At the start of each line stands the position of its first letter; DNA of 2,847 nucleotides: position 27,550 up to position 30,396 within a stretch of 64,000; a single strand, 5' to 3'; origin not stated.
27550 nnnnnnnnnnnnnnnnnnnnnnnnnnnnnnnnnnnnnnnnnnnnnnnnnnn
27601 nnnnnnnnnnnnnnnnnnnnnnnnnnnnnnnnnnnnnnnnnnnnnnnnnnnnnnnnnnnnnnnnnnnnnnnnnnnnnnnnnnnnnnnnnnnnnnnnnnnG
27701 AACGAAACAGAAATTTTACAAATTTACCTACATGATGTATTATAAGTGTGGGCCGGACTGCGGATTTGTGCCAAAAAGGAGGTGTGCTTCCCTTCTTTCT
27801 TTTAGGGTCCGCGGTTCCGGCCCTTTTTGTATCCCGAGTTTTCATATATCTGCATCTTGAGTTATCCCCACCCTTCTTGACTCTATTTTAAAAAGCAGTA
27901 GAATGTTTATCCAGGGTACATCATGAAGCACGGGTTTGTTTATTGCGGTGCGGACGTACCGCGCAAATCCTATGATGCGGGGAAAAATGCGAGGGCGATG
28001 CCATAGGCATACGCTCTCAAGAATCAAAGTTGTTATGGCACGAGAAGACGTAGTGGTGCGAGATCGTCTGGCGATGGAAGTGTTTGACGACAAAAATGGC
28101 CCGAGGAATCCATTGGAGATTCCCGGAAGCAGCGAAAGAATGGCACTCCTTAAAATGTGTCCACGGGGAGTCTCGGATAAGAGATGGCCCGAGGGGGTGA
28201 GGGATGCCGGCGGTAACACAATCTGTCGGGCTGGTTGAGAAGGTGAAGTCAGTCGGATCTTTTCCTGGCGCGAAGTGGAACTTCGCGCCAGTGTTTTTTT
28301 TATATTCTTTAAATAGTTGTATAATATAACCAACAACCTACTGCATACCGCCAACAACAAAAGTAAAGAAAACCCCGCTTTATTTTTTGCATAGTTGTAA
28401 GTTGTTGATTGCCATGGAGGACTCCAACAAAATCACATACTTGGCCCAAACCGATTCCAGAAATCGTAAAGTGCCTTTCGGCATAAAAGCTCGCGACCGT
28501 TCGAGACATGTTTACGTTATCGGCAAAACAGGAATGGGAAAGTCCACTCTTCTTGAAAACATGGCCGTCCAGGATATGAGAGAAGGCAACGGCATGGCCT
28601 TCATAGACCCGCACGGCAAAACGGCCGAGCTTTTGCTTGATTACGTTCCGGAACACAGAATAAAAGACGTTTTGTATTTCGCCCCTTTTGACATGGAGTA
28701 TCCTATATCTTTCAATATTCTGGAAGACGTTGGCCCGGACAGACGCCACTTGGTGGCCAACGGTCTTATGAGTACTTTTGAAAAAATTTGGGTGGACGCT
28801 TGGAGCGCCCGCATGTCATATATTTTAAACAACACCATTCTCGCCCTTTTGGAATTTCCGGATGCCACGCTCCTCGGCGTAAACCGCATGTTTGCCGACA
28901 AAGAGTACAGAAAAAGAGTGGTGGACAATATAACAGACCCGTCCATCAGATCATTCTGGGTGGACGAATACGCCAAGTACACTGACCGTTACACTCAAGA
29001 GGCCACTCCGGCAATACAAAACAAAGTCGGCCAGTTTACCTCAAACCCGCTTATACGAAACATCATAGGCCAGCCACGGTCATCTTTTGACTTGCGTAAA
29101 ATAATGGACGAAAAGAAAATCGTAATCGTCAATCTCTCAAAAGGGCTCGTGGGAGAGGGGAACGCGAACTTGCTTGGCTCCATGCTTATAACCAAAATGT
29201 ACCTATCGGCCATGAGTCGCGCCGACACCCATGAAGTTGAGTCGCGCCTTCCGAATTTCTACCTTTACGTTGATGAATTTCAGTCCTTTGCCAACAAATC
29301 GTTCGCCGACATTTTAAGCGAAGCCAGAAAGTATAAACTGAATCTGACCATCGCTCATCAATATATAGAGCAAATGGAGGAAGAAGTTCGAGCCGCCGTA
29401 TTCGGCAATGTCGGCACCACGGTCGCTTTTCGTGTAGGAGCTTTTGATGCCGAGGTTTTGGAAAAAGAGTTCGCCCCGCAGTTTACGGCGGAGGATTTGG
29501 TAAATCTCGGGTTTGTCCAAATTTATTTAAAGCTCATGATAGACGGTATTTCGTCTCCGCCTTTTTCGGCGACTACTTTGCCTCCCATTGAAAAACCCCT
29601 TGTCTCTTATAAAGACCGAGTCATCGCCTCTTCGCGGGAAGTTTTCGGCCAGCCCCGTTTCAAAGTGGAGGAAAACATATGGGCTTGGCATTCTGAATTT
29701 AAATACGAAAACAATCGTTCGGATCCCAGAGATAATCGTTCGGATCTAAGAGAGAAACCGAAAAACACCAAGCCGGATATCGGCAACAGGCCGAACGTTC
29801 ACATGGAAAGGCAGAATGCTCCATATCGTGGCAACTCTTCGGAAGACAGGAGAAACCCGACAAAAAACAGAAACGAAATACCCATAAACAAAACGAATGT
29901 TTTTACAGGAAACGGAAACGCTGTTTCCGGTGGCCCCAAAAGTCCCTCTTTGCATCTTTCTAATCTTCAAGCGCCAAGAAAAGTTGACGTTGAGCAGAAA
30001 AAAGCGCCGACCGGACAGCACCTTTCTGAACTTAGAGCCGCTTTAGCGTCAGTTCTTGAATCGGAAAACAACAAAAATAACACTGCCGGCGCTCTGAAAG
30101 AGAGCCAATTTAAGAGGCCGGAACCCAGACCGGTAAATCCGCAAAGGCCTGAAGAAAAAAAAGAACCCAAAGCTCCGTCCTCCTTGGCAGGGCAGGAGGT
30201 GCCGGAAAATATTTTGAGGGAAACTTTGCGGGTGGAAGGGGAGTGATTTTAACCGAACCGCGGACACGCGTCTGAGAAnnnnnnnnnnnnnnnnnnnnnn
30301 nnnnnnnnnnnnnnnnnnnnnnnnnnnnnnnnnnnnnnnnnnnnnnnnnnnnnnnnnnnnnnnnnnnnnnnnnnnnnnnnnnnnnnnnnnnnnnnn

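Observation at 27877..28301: Promoter-to-terminator bounded ~390-nt GC-rich transcript of unknown class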

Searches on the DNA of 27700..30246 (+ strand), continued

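Call 66: search_with_rna_model(model_id=R1, sources=[window, L001, L002, L003, L004, L005, L006, L007, L008, L009, L010, L011, L012, L013, L014, L015, L016, L017, L018, L019, L020, L021, L022, L023, L024, L025, L026, L027, L028, L029, L030, L031, L032, L033, L034, L035, L036, L037, L038, L039, L040, L041, L042, L043, L044, L045, L046, L047, L048, L049, L050, L051, L052, L053, L054, L055, L056, L057, L058, L059, L060, L061, L062, L063, L064, L065, L066, L067, L068, L069, L070, L071, L072, L073, L074, L075, L076, L077, L078, L079, L080, L082, L083, L084, L085, L086, L087, L088, L089], max_evalue=1)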
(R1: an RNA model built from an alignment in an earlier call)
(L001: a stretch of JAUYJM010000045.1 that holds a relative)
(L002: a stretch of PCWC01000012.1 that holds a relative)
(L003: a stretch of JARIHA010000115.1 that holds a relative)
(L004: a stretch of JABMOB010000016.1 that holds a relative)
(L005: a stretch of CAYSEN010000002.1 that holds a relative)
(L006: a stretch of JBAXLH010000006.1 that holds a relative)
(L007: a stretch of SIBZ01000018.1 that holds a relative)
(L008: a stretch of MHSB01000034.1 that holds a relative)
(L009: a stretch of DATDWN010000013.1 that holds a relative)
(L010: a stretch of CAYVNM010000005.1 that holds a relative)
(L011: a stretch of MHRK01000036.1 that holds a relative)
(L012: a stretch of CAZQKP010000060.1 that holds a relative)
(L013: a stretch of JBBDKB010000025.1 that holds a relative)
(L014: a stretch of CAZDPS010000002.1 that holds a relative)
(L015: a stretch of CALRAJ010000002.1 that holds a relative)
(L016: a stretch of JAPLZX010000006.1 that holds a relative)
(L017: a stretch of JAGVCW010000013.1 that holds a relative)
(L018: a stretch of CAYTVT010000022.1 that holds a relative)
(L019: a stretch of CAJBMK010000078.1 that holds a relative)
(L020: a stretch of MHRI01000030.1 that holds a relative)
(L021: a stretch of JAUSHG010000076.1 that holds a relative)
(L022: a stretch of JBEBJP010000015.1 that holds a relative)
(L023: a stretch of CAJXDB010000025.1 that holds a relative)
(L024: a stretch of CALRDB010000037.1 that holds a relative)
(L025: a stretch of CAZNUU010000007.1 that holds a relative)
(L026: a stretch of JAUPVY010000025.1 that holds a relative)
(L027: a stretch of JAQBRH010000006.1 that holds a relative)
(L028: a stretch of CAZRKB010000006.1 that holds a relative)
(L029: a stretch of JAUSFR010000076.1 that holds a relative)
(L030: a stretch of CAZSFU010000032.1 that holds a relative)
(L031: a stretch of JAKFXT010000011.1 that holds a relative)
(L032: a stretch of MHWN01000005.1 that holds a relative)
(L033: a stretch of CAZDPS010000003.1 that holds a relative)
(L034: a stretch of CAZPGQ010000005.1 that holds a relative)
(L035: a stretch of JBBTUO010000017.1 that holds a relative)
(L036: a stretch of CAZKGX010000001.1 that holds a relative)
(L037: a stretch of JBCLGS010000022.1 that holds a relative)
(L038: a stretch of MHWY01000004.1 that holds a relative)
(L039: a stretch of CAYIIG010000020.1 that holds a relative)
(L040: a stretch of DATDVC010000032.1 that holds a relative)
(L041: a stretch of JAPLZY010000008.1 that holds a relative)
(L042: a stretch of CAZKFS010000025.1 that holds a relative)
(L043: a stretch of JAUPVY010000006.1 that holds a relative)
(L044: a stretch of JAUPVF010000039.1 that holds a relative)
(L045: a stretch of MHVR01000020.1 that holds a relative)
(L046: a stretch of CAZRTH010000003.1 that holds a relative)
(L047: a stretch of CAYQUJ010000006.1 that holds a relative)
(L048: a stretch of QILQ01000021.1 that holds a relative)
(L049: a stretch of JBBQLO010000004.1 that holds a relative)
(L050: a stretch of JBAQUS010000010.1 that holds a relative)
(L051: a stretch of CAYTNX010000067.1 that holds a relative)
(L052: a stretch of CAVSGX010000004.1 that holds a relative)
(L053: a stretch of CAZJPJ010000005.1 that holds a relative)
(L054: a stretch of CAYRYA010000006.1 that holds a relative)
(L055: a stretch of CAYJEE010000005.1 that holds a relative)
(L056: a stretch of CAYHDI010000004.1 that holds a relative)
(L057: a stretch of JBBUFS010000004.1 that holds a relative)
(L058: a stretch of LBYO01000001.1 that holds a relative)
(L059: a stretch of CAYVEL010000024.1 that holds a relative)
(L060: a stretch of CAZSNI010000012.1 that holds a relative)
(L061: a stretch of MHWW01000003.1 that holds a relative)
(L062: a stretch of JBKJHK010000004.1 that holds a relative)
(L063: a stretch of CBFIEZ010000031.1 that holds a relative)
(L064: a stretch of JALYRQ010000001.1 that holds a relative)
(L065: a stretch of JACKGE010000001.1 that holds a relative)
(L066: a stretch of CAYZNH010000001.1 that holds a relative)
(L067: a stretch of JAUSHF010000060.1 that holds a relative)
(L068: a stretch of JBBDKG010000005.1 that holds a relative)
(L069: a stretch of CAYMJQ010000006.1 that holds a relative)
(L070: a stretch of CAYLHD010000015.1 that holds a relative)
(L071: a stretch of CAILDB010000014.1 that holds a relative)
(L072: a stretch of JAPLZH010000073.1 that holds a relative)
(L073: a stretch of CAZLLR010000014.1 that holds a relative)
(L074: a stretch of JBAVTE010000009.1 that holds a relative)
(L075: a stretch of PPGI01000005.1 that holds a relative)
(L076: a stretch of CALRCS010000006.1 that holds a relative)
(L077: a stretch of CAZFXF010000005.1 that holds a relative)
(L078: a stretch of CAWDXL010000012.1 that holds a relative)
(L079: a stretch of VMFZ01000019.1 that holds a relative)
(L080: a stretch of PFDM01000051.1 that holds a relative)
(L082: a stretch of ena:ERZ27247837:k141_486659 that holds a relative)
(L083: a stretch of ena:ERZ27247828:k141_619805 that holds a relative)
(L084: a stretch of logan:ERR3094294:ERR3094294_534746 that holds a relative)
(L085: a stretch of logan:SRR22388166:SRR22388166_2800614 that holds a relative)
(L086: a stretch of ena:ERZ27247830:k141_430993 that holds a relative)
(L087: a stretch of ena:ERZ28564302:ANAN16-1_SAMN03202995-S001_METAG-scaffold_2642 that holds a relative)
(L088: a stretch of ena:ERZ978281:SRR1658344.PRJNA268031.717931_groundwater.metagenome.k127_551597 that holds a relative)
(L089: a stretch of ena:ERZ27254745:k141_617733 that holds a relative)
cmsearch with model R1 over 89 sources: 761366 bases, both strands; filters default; matches with E-value up to 1: 13.
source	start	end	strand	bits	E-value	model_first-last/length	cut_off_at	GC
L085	4032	4161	+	117.6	4.5e-22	1-131/131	no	0.52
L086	4454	4587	+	115.5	1.3e-21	1-131/131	no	0.47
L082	2987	3116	+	112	7.1e-21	1-131/131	no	0.48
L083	2092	2221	+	112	7.1e-21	1-131/131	no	0.48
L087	4717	4845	+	86.2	2.1e-15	1-131/131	no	0.49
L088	4717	4845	+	86.2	2.1e-15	1-131/131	no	0.49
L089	4717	4845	+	86.2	2.1e-15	1-131/131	no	0.49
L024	3584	3707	+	85.2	3.5e-15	1-131/131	no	0.4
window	27909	28046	+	76.7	2.1e-13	1-131/131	no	0.5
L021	3468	3575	+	66.3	3.6e-11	1-131/131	no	0.43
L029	3543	3676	+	42.9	3.3e-06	1-131/131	no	0.47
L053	8079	8153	-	22.5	0.067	1-131/131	no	0.36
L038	2420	2502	-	17.7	0.71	1-131/131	no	0.33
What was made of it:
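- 27909..28034 (+): Structured 5' leader. It has a 5' tail AUCCAGGG and a long hairpin P1 (27919-27977) whose closing helix is 27917-27925 paired with 27971-27979. A G-run GCGGGG follows, then hairpin P2 (27991-28018) and an unpaired A/U-rich stretch up to the AUG. Covariance model R1 finds exactly one copy in the window (76.7 bits) and an untrained member in L029 (call 66).
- On Conserved structured cis-regulatory 5' leader (riboswitch-like or protein-binding): The model recovers L029, which was not used to build it (call 66).
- The covariance model hits the window once and recovers L029, which was not used to build it (call 66).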

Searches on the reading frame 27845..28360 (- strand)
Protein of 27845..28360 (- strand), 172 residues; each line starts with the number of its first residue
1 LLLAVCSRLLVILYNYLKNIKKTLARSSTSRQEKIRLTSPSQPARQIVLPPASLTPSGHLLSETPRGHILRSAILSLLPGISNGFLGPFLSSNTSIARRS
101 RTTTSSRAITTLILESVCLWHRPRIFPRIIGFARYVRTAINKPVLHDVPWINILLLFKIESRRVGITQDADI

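Call 71: search_protein_families(library=ncbifam, proteins=[window:27845-28360:-], max_evalue=1)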
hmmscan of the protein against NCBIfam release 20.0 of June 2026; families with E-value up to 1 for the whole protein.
window:27845-28360:- (172 aa): 0 families

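Call 72: search_protein_families(library=pfam, proteins=[window:27845-28360:-], max_evalue=1)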
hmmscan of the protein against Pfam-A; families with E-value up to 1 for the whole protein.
window:27845-28360:- (172 aa): 0 families

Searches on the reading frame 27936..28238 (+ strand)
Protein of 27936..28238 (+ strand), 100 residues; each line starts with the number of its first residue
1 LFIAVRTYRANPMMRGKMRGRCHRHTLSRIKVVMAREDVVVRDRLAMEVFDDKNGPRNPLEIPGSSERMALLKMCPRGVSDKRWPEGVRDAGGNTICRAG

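Call 11: search_protein_families(library=pfam, proteins=[window:27936-28238:+], max_evalue=0.01)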
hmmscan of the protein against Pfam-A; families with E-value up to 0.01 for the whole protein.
window:27936-28238:+ (100 aa): 0 families

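Call 21: find_related_loci(query=window:27936-28238:+, collection=metagenome_contigs, flank=5000)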
Query window:27936-28238:+ (100 aa) in metagenome_contigs; peptide patterns used: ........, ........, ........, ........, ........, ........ (x = any residue, [..] = any of these).
150 stretches matched a pattern, but none encodes a relative of the query by tblastn (E <= 1e-3).
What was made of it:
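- A metagenome tblastn scan found none (call 21).
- Tried and rejected: The metagenome scan with the 100-aa frame found none (call 21).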

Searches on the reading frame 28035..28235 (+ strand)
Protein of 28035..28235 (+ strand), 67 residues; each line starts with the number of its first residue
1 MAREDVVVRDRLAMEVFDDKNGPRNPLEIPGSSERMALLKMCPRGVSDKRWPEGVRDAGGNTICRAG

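Call 32: search_protein_representatives(protein=window:28035-28235:+)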
Query: 67 residues. Proteins with E-value up to 0.001 (for the whole library): 2; up to 1e-10: 1; up to 1e-30: 0. The best 2 are listed.
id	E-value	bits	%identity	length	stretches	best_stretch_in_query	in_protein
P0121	2.8e-13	65.4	50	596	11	16-29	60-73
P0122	3.2e-08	49.4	42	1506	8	27-51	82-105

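Call 41: search_protein_families(library=pfam, proteins=[window:28035-28235:+], max_evalue=1)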
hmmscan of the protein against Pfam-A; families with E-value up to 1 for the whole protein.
seq(67 aa): 0 families

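Call 49: predict_structure(protein=window:28035-28235:+)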
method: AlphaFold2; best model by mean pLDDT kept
length: 67 residues; sequences in the alignment: 1
mean_pLDDT: 54.9   pTM: 0.25
mean pLDDT of the five models: 54.9, 52.5, 46.8, 43.4, 42.5
residues with pLDDT >= 90: 0; 70-90: 7; 50-70: 34; < 50: 26
segments of 3 or more residues with pLDDT < 50: 25-37, 47-49
pLDDT, mean of each block of 10 residues (from residue 1): 52 54 48 47 52 67 66
secondary structure, 60 per line:
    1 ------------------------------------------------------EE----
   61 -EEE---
elements in order: E62-64
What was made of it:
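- On Small protein-coding gene: AlphaFold2 gives pLDDT 55 (call 49).
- The AlphaFold2 single-sequence model is poor (pLDDT 55, no helices) (call 49). AlphaFold confidence is low (call 49).
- Tried and rejected: The AlphaFold2 single-sequence model was uninformative (call 49).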

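Call 71: search_protein_families(library=ncbifam, proteins=[window:28035-28235:+], max_evalue=1)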
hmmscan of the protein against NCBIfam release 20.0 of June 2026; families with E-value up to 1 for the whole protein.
window:28035-28235:+ (67 aa): 0 families
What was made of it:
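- Pfam and NCBIfam gave nothing (calls 41, 71).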

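Call 82: list_cluster_members(proteins=[window:28035-28235:+, window:27972-28235:+, window:27936-28235:+, window:27845-28360:-, window:28096-28197:+])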
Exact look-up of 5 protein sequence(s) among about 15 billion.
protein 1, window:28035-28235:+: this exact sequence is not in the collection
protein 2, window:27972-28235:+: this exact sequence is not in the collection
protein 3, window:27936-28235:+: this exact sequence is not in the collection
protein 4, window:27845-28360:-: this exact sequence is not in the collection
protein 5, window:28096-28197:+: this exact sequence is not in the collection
